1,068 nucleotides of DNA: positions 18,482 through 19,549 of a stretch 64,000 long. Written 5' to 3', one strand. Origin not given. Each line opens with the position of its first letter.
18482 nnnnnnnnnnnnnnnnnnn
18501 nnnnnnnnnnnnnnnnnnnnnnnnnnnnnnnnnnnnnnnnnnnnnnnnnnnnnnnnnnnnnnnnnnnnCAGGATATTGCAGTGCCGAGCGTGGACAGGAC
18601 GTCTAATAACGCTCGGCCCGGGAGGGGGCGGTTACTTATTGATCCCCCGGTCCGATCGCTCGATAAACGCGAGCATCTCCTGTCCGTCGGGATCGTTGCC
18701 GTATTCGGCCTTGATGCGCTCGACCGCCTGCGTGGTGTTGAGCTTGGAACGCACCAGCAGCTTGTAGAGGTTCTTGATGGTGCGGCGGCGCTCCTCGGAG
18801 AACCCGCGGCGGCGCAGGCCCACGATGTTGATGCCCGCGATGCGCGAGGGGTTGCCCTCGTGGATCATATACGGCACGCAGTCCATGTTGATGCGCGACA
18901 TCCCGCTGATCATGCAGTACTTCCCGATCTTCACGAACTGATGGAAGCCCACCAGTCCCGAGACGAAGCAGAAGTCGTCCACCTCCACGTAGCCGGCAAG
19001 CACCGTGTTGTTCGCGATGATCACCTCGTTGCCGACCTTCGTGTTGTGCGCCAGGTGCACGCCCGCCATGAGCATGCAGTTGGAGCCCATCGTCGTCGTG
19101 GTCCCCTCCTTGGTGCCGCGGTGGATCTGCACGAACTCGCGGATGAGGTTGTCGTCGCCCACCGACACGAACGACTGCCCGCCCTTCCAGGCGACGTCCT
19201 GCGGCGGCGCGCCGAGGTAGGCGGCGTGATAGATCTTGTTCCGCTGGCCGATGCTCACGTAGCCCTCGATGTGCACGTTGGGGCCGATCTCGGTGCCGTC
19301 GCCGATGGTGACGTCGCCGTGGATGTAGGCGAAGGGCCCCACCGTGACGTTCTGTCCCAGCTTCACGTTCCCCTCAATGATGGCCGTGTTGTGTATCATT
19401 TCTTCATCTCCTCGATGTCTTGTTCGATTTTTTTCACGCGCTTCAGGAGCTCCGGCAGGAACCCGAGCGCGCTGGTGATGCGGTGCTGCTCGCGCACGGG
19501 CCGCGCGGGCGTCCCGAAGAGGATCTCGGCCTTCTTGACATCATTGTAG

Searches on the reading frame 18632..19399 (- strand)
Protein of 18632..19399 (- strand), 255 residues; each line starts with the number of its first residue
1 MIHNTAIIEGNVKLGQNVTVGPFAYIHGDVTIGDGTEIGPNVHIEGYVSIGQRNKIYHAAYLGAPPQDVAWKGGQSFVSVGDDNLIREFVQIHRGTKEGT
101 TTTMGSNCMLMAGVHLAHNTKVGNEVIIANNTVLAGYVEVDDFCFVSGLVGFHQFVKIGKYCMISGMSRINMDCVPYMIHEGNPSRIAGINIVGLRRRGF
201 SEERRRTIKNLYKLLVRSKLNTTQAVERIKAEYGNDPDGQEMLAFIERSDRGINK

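Call 12: find_related_loci(query=window:18632-19399:-, collection=genome_contigs, flank=10000)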
Query window:18632-19399:- (255 aa) in genome_contigs; peptide patterns used: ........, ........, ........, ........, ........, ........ (x = any residue, [..] = any of these).
158 stretches matched a pattern; 120 encode a relative of the query (tblastn E <= 1e-3); the best 80 are kept; 80 distinct loci.
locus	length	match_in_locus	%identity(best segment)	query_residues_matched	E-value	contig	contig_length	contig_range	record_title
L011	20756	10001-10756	45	2-255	2e-69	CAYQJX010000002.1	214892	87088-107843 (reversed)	MAG TPA_asm: uncultured Elusimicrobiaceae bacterium isolate binchicken_co266_98 genome assembly, contig: NODE_121_length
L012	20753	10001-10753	46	2-255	4e-69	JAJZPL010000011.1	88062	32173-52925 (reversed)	MAG: bacterium isolate SKS1.bin123 NODE_388_length_88062_cov_2.953033, whole genome shotgun sequence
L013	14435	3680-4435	44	2-255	4e-69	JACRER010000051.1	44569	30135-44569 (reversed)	MAG: Elusimicrobia bacterium isolate NC_groundwater_1704_Pr3_B-0.1um_62_14 SR-2_scaffold_141_2246778, whole genome shotg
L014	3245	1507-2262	45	2-255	6e-69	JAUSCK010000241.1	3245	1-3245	MAG: Elusimicrobiota bacterium isolate E14_concoct.bin.112_sub E14_k141_1790574, whole genome shotgun sequence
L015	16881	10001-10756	44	2-255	4e-67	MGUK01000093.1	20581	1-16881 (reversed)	MAG: Elusimicrobia bacterium GWF2_62_30 gwf2_scaffold_8693, whole genome shotgun sequence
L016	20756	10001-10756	44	2-255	7e-67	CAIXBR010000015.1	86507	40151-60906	MAG: uncultured Elusimicrobia bacterium isolate AlinenLipids_bin-3311 genome assembly, contig: bin-3311:015/132, whole g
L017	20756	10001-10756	43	2-253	1e-66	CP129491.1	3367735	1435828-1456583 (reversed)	MAG: Ignavibacteriaceae bacterium isolate cMAG.5 chromosome, complete genome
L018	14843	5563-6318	44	2-253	2e-65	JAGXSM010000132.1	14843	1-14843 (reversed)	MAG: Melioribacter sp. isolate CROMO_A_200 c_000000564261, whole genome shotgun sequence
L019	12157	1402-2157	43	2-255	2e-65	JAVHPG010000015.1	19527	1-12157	MAG: Elusimicrobiales bacterium isolate WB_59_14 NODE_1108_length_19527_cov_9.456707, whole genome shotgun sequence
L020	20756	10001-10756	40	2-255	4e-65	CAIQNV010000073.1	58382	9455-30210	MAG: uncultured Elusimicrobia bacterium isolate MJ-time_bin-2640 genome assembly, contig: bin-2640:073/157, whole genome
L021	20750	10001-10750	44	6-255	2e-64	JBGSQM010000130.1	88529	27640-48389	MAG: Cellulophaga sp. isolate JTS-AC331 k141_1523760, whole genome shotgun sequence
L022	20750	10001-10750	43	6-255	2e-64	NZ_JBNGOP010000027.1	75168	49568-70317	Maribacter sp. 2-571 NODE_27_length_75168_cov_143.957305, whole genome shotgun sequence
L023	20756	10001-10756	43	2-255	3e-64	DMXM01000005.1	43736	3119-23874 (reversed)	MAG TPA_asm: Elusimicrobia bacterium isolate UBA11697 contig_976, whole genome shotgun sequence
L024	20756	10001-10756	43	2-255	4e-64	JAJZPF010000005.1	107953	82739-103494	MAG: bacterium isolate SKS1.bin115 NODE_253_length_107953_cov_7.702205, whole genome shotgun sequence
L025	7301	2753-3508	43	2-255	5e-64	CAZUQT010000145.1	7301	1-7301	MAG TPA_asm: uncultured Elusimicrobiaceae bacterium isolate SRP302447_co3_112 genome assembly, contig: NODE_29407_length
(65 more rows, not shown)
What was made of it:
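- Tried and rejected: LpxA as an anchor in one-genome-per-species contigs (call 12).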
